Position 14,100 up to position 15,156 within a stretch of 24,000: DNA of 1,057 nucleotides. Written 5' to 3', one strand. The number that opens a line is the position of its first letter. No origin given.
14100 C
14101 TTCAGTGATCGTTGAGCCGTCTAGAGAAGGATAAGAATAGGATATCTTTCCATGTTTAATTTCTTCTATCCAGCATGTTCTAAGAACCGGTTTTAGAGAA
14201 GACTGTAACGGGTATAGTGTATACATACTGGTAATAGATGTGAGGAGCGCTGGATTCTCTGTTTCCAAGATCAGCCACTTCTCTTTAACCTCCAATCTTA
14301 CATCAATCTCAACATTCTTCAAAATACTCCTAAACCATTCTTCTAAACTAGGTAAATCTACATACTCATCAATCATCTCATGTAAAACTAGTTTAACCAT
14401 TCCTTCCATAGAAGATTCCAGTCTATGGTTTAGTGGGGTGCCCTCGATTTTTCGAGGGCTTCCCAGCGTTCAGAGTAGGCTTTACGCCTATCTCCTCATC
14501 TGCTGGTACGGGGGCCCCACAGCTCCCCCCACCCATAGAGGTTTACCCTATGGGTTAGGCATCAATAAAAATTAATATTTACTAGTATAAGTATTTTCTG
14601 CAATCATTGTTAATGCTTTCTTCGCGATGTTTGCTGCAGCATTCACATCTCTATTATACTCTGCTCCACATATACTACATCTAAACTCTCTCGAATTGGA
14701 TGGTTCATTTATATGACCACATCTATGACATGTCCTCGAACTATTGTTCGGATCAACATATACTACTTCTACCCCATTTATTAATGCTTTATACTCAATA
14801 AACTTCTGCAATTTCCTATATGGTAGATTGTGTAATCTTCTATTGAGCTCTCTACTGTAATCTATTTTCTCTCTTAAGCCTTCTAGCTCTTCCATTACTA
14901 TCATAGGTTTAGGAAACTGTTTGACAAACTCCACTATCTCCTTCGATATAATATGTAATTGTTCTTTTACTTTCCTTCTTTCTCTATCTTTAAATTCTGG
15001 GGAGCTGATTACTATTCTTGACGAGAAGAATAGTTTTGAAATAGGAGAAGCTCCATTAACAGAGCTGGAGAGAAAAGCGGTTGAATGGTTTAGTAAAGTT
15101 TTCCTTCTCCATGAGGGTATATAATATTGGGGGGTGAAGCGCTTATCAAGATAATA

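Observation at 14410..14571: GC-rich, multi-helix RNA-like element between a tnpB remnant and an orphan gene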

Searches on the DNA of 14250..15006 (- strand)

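Call 8: search_rna_families(source=window, start=14250, end=14750, threshold=evalue, max_evalue=10, show_alignments=3)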
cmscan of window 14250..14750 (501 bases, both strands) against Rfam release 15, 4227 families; matches with E-value up to 10: 1.
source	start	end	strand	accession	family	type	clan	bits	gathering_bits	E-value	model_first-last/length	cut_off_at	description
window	14442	14503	-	RF01128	sR43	Gene; snRNA; snoRNA; CD-box;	-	12.5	45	1.3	1-56/56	no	Small nucleolar RNA sR42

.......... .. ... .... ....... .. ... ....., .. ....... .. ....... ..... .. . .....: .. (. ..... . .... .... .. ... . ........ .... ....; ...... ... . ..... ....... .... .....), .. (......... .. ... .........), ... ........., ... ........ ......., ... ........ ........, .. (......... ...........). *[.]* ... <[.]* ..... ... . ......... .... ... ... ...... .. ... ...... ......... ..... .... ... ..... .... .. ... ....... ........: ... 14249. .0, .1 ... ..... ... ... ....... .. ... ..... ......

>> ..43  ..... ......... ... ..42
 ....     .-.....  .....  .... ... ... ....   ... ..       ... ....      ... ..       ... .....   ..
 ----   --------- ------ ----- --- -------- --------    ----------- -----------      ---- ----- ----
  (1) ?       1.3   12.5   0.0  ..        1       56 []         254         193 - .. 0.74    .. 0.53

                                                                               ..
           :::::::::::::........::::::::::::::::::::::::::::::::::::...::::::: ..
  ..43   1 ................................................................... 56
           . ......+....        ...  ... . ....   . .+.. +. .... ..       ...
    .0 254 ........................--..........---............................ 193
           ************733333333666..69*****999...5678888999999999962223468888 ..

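Call 38: build_rna_model(alignment_id=A2, structure=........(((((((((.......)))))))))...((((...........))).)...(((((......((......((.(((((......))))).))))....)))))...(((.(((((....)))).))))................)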
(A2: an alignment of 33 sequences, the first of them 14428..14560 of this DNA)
Model R1 built from alignment A2 (33 sequences, 152 columns); structure: as given.
model positions 137; base pairs 35; branch points 3; effective number of sequences 1.69; information 0.59 bits per position. Calibrated on 0.2 Mb of random sequence (short: E-values are rough).
structure used (alignment columns):
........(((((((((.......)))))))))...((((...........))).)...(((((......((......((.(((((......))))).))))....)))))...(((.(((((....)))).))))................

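Call 39: search_with_rna_model(model_id=R1, sources=[window, L001, L002, L003, L004, L005, L006, L007, L008, L009, L010, L011, L012, L013, L014, L015, L016, L017, L018, L019, L020, L021, L022, L023, L024, L025, L026, L027, L028, L029, L030, L031, L032, L033, L034, L035, L036, L037, L038, L039, L040, L041, L042, L043, L044, L045, L046, L047, L048, L049, L050, L051, L052, L053, L054, L055, L056, L057, L058, L059, L060, L061, L062, L063, L064, L065, L066, L067, L068, L069, L070, L071, L072, L073, L074, L075, L076, L077, L078, L079, L080, L081, L082, L083, L084, L085, L086], max_evalue=0.01, make_alignment=true, show_alignments=1)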
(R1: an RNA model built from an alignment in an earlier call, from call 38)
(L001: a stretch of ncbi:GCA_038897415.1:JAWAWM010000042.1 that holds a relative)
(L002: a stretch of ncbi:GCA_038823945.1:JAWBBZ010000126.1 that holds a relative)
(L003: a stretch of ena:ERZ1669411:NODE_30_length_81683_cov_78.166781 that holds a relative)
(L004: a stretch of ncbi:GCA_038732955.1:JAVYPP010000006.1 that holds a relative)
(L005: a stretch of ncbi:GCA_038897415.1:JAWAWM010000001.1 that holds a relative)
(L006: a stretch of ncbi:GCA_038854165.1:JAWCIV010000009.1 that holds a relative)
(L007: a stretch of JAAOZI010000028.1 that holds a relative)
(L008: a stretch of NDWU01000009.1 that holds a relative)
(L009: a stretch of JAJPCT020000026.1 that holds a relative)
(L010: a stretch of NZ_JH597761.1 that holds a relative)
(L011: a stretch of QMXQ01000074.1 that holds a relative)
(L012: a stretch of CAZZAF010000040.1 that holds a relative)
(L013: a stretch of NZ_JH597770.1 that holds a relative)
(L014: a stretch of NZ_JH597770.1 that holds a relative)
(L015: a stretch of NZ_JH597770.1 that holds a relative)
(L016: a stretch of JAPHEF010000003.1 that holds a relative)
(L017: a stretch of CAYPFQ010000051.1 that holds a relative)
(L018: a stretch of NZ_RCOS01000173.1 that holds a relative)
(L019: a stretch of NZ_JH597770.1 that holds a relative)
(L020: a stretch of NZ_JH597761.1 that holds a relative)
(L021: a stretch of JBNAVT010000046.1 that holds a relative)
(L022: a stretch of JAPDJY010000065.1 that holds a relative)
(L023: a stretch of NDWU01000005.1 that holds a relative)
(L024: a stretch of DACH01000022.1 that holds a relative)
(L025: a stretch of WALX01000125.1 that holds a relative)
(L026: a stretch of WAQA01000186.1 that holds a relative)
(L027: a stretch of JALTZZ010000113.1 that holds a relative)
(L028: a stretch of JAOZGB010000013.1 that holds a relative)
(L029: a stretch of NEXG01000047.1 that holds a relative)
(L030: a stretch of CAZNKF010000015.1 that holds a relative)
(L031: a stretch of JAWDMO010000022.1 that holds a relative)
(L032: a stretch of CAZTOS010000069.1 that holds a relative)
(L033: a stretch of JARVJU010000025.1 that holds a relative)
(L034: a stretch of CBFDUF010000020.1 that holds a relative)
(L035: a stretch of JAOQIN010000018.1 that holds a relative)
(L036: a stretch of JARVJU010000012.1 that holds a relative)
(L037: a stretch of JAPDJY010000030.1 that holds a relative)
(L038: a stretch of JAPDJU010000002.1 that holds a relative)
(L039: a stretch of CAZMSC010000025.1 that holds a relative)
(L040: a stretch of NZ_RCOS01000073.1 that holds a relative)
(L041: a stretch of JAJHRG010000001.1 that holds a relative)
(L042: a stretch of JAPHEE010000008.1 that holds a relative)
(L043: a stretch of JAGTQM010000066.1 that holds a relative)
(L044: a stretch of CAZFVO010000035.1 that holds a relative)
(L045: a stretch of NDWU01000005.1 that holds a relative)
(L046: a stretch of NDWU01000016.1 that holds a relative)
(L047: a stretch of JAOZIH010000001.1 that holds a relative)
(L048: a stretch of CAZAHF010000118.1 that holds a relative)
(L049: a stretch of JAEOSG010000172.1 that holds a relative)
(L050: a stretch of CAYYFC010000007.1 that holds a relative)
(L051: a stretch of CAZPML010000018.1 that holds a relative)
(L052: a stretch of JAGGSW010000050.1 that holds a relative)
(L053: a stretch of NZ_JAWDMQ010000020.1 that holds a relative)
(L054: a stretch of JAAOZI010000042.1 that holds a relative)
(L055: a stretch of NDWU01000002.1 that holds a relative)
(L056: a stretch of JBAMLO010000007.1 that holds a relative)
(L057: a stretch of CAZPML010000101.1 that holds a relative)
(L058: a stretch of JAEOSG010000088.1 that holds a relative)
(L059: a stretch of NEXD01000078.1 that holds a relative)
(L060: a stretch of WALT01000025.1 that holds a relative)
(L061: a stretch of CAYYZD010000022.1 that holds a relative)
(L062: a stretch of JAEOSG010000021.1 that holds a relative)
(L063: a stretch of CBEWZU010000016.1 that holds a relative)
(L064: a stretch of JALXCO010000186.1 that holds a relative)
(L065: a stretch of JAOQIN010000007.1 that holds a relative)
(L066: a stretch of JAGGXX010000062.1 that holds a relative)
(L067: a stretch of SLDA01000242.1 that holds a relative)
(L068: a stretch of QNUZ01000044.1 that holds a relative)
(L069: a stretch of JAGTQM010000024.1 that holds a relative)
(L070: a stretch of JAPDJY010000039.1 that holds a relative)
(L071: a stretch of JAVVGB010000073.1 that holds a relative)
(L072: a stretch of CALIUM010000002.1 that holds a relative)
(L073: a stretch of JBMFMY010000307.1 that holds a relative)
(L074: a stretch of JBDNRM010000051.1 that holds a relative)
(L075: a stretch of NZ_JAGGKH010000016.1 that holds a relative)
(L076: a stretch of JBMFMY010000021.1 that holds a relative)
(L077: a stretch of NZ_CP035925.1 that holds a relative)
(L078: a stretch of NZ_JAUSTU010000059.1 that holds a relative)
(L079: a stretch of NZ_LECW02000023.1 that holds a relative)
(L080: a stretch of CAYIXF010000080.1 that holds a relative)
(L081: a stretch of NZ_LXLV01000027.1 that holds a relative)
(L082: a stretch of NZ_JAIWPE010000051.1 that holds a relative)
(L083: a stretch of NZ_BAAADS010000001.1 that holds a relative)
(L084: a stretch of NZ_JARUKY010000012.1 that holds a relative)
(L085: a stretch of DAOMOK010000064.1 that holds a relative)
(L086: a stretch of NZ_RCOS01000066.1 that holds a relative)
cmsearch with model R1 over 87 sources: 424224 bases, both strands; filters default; matches with E-value up to 0.01: 75.
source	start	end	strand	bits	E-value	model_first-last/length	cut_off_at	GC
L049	2985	3121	+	157.3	2.8e-46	1-137/137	no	0.53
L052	2985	3121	+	157.3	2.8e-46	1-137/137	no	0.53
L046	2997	3134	+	153.5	4.1e-45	1-137/137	no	0.54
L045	2985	3121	+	152.8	6.7e-45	1-137/137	no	0.55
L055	2985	3121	+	152.1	1.1e-44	1-137/137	no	0.57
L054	382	518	+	151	2.5e-44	1-137/137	no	0.62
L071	288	425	+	148.6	1.3e-43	1-137/137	no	0.49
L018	2985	3122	+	147.1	4e-43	1-137/137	no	0.57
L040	2985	3120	+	146.2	7.4e-43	1-137/137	no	0.62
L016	2994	3130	+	144.2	3.1e-42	1-137/137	no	0.55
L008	1221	1358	+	144.1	3.2e-42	1-137/137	no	0.61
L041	2967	3102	+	144.1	3.3e-42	1-137/137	no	0.63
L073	278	415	+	142.5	1e-41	1-137/137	no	0.57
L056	2985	3122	+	142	1.5e-41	1-137/137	no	0.54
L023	1930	2067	+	141.7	1.8e-41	1-137/137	no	0.6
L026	2972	3109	+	139.8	6.8e-41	1-137/137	no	0.59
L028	2985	3121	+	139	1.3e-40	1-137/137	no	0.57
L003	3632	3768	+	137.1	5e-40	1-137/137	no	0.66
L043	858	996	+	135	2.1e-39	1-137/137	no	0.6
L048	2503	2640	+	133.3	7.2e-39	1-137/137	no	0.59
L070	2997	3133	+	132.1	1.7e-38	1-137/137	no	0.57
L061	2829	2966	+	130.9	4e-38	1-137/137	no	0.58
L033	468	603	+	129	1.5e-37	1-137/137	no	0.52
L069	542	685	+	128.4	2.4e-37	1-137/137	no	0.58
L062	2873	3009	+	125.8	1.5e-36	1-137/137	no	0.56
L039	2991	3116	+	125.7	1.6e-36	1-126/137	3'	0.58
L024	2994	3129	+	124.2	4.6e-36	1-137/137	no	0.55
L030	2985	3120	+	123.9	5.6e-36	1-137/137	no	0.55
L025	1021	1156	+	123.4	8e-36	1-137/137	no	0.54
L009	2994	3129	+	123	1.1e-35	1-137/137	no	0.63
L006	3450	3583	+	122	2.2e-35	1-137/137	no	0.57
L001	569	702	+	121.9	2.4e-35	1-137/137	no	0.57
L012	2994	3129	+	120.8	5.4e-35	1-137/137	no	0.62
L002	357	490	+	120.7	5.5e-35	1-137/137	no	0.57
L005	235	368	+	120.7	5.5e-35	1-137/137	no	0.57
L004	295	429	+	118.6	2.5e-34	1-137/137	no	0.58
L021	2991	3095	+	116.6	1e-33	1-105/137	3'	0.55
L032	2941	3076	+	116.3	1.3e-33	1-137/137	no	0.57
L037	2994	3130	+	115.4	2.4e-33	1-137/137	no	0.58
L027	2997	3132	+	111.4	4.3e-32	1-137/137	no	0.63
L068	2763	2895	+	110.5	8e-32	1-137/137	no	0.55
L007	2997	3128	+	109.7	1.4e-31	1-137/137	no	0.56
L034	2979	3114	+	109.3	1.9e-31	1-137/137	no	0.62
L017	1639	1775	+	109.2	2e-31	1-137/137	no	0.49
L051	1442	1576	+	107.8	5.4e-31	1-137/137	no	0.58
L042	2994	3125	+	106.7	1.2e-30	1-137/137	no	0.61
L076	2977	3108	+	104.6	5.3e-30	1-137/137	no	0.6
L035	2994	3125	+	101.7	4.3e-29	1-137/137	no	0.56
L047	2976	3112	+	98.8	3.2e-28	1-137/137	no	0.5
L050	2949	3087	+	94.2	8.6e-27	1-137/137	no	0.56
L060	2868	2993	+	93.9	1.1e-26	1-137/137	no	0.59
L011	2994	3115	+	92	4.1e-26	1-137/137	no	0.68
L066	2974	3112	+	85.8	3.4e-24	1-137/137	no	0.58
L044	3000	3133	+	83.7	1.6e-23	1-137/137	no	0.59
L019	2994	3126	+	83.3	2e-23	1-137/137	no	0.59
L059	385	517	+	83.1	2.3e-23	1-137/137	no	0.57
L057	1056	1192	+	82.2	4.3e-23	1-137/137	no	0.59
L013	2958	3090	+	81.9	5.3e-23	1-137/137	no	0.59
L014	2982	3114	+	81.2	9.2e-23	1-137/137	no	0.6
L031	1845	1978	+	78.5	6e-22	1-137/137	no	0.61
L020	2994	3126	+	76.7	2.3e-21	1-137/137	no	0.62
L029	1633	1765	+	76.3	2.8e-21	1-137/137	no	0.59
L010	2982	3114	+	76.2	3.1e-21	1-137/137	no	0.6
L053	2994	3126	+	72.6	4e-20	1-137/137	no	0.53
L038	2979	3117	+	69.9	2.8e-19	1-137/137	no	0.6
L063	2856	2992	+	69.8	3.1e-19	1-137/137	no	0.58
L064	2787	2927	+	66.4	3.3e-18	1-137/137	no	0.6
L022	1073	1198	+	59.6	4.2e-16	1-137/137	no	0.51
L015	2958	3085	+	53.4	3.5e-14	1-137/137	no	0.6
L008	1522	1650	-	40.7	2.8e-10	1-137/137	no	0.57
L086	2948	3094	+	30.5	4.1e-07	1-137/137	no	0.58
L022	550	654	+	17.8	0.0036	1-137/137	no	0.36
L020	3243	3321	+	17.5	0.0044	1-137/137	no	0.48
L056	1355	1444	-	16.4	0.0095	1-137/137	no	0.44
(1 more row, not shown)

Alignment A3: 75 matches aligned to the model, 237 columns, each read 5' to 3' on its own strand. Consensus structure (alignment columns), stored with it:
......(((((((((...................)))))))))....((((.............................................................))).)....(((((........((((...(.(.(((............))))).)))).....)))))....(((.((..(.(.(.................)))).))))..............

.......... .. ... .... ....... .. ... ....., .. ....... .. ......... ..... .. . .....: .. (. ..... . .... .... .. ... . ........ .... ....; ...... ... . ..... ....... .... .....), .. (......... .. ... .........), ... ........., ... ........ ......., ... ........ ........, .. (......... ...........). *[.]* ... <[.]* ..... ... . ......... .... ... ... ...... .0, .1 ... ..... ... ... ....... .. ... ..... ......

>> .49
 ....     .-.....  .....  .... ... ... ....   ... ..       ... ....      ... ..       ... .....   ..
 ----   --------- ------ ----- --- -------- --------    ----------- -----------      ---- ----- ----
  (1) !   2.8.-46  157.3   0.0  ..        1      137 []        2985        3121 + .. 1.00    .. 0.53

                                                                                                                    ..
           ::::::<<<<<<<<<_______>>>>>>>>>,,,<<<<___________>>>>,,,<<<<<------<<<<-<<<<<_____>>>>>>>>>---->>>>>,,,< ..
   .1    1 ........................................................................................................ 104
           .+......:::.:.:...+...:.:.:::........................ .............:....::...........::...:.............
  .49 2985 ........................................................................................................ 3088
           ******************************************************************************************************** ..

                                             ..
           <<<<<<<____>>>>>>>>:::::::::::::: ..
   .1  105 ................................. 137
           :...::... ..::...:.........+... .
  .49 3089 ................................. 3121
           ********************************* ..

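Call 40: search_with_rna_model(model_id=R1, sources=[window, L001, L002, L003, L004, L007, L008, L009, L010, L011, L012, L013, L014, L015, L016, L017, L018, L019, L020, L022, L023, L024, L025, L026, L027, L028, L029, L031, L032, L033, L034, L035, L037, L038, L040, L041, L042, L043, L044, L045, L046, L047, L048, L049, L050, L051, L053, L054, L055, L056, L057, L059, L060, L061, L062, L063, L064, L066, L068, L069, L070, L071, L073, L076], max_evalue=1e-13, make_alignment=true)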
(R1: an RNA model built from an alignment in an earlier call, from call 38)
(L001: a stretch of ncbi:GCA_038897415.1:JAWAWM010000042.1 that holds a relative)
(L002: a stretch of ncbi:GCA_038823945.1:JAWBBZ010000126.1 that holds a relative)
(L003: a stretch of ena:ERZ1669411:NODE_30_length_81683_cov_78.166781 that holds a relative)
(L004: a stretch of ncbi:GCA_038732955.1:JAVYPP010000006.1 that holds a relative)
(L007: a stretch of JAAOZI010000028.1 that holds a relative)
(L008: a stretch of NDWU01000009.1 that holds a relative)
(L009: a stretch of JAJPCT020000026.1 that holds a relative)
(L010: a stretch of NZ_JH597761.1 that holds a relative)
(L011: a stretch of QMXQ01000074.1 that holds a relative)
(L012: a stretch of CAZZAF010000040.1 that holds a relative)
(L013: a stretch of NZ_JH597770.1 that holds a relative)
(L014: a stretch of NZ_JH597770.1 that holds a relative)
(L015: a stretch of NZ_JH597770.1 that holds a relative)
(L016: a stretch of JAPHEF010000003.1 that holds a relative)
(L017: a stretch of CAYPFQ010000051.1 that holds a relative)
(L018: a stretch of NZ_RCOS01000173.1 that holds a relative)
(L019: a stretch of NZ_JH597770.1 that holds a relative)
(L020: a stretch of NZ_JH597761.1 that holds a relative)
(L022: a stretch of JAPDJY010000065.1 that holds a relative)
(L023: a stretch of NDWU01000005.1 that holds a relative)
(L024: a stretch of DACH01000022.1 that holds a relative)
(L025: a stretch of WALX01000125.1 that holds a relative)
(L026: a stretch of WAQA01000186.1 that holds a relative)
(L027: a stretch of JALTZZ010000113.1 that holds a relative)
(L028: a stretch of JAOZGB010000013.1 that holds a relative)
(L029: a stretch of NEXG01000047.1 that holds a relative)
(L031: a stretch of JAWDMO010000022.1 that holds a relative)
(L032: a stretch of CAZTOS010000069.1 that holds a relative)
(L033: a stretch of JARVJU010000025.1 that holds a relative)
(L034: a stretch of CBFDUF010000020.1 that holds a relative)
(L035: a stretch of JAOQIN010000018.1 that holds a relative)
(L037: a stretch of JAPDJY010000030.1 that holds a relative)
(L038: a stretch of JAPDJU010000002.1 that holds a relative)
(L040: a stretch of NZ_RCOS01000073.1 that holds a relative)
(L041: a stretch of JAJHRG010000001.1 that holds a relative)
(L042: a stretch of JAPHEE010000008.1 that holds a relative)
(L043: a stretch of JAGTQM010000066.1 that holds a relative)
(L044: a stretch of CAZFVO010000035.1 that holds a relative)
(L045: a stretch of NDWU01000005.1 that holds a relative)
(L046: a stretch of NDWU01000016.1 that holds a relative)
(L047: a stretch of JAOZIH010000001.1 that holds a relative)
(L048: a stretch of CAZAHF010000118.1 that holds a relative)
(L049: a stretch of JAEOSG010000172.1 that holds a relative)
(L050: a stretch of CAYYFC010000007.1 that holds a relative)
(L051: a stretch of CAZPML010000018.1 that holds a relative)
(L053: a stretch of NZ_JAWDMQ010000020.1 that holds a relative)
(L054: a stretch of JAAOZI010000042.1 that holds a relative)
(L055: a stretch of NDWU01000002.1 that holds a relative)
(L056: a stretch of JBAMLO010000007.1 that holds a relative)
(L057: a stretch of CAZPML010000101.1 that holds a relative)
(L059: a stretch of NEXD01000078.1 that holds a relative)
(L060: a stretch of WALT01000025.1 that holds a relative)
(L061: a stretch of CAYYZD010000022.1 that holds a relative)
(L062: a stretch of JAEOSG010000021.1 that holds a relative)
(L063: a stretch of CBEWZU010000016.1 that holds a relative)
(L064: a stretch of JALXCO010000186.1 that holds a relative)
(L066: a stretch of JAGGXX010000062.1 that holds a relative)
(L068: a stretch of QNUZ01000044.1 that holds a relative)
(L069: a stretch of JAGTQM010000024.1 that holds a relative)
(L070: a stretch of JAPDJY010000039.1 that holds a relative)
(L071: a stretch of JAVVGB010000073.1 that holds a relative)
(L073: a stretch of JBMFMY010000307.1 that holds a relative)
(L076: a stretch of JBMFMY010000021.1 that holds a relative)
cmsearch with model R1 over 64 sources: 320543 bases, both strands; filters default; matches with E-value up to 1e-13: 64.
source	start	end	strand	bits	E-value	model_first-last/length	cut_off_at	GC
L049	2985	3121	+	157.3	2.1e-46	1-137/137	no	0.53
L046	2997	3134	+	153.5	3.1e-45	1-137/137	no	0.54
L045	2985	3121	+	152.8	5e-45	1-137/137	no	0.55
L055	2985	3121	+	152.1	8.2e-45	1-137/137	no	0.57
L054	382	518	+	151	1.9e-44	1-137/137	no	0.62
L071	288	425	+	148.6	1e-43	1-137/137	no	0.49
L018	2985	3122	+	147.1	3e-43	1-137/137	no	0.57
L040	2985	3120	+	146.2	5.6e-43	1-137/137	no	0.62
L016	2994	3130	+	144.2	2.3e-42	1-137/137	no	0.55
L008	1221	1358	+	144.1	2.4e-42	1-137/137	no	0.61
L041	2967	3102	+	144.1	2.5e-42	1-137/137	no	0.63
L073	278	415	+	142.5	7.8e-42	1-137/137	no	0.57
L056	2985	3122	+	142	1.1e-41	1-137/137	no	0.54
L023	1930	2067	+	141.7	1.4e-41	1-137/137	no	0.6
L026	2972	3109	+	139.8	5.1e-41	1-137/137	no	0.59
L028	2985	3121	+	139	9.5e-41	1-137/137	no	0.57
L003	3632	3768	+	137.1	3.7e-40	1-137/137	no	0.66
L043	858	996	+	135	1.6e-39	1-137/137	no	0.6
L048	2503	2640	+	133.3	5.5e-39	1-137/137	no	0.59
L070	2997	3133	+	132.1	1.3e-38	1-137/137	no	0.57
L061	2829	2966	+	130.9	3e-38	1-137/137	no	0.58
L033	468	603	+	129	1.1e-37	1-137/137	no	0.52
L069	542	685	+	128.4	1.8e-37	1-137/137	no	0.58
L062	2873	3009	+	125.8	1.1e-36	1-137/137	no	0.56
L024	2994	3129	+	124.2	3.5e-36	1-137/137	no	0.55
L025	1021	1156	+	123.4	6e-36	1-137/137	no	0.54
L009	2994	3129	+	123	8.2e-36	1-137/137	no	0.63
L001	569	702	+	121.9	1.8e-35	1-137/137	no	0.57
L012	2994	3129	+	120.8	4e-35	1-137/137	no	0.62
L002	357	490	+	120.7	4.2e-35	1-137/137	no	0.57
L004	295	429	+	118.6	1.9e-34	1-137/137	no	0.58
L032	2941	3076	+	116.3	9.9e-34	1-137/137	no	0.57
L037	2994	3130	+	115.4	1.8e-33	1-137/137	no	0.58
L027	2997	3132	+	111.4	3.2e-32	1-137/137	no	0.63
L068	2763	2895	+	110.5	6e-32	1-137/137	no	0.55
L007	2997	3128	+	109.7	1.1e-31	1-137/137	no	0.56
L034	2979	3114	+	109.3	1.4e-31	1-137/137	no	0.62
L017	1639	1775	+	109.2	1.5e-31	1-137/137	no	0.49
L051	1442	1576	+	107.8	4.1e-31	1-137/137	no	0.58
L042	2994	3125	+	106.7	9.2e-31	1-137/137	no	0.61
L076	2977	3108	+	104.6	4e-30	1-137/137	no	0.6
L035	2994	3125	+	101.7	3.2e-29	1-137/137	no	0.56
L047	2976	3112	+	98.8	2.4e-28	1-137/137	no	0.5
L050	2949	3087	+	94.2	6.5e-27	1-137/137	no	0.56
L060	2868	2993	+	93.9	8.1e-27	1-137/137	no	0.59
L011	2994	3115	+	92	3.1e-26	1-137/137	no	0.68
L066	2974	3112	+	85.8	2.5e-24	1-137/137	no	0.58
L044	3000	3133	+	83.7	1.2e-23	1-137/137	no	0.59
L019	2994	3126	+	83.3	1.5e-23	1-137/137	no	0.59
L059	385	517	+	83.1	1.8e-23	1-137/137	no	0.57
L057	1056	1192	+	82.2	3.3e-23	1-137/137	no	0.59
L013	2958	3090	+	81.9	4e-23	1-137/137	no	0.59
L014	2982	3114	+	81.2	7e-23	1-137/137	no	0.6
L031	1845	1978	+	78.5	4.5e-22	1-137/137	no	0.61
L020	2994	3126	+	76.7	1.7e-21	1-137/137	no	0.62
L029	1633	1765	+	76.3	2.1e-21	1-137/137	no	0.59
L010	2982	3114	+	76.2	2.3e-21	1-137/137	no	0.6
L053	2994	3126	+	72.6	3e-20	1-137/137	no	0.53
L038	2979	3117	+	69.9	2.1e-19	1-137/137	no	0.6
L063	2856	2992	+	69.8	2.3e-19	1-137/137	no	0.58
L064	2787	2927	+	66.4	2.5e-18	1-137/137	no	0.6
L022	1073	1198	+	59.6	3.2e-16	1-137/137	no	0.51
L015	2958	3085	+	53.4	2.7e-14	1-137/137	no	0.6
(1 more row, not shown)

Alignment A4: 64 matches aligned to the model, 197 columns, each read 5' to 3' on its own strand. Consensus structure (alignment columns), stored with it:
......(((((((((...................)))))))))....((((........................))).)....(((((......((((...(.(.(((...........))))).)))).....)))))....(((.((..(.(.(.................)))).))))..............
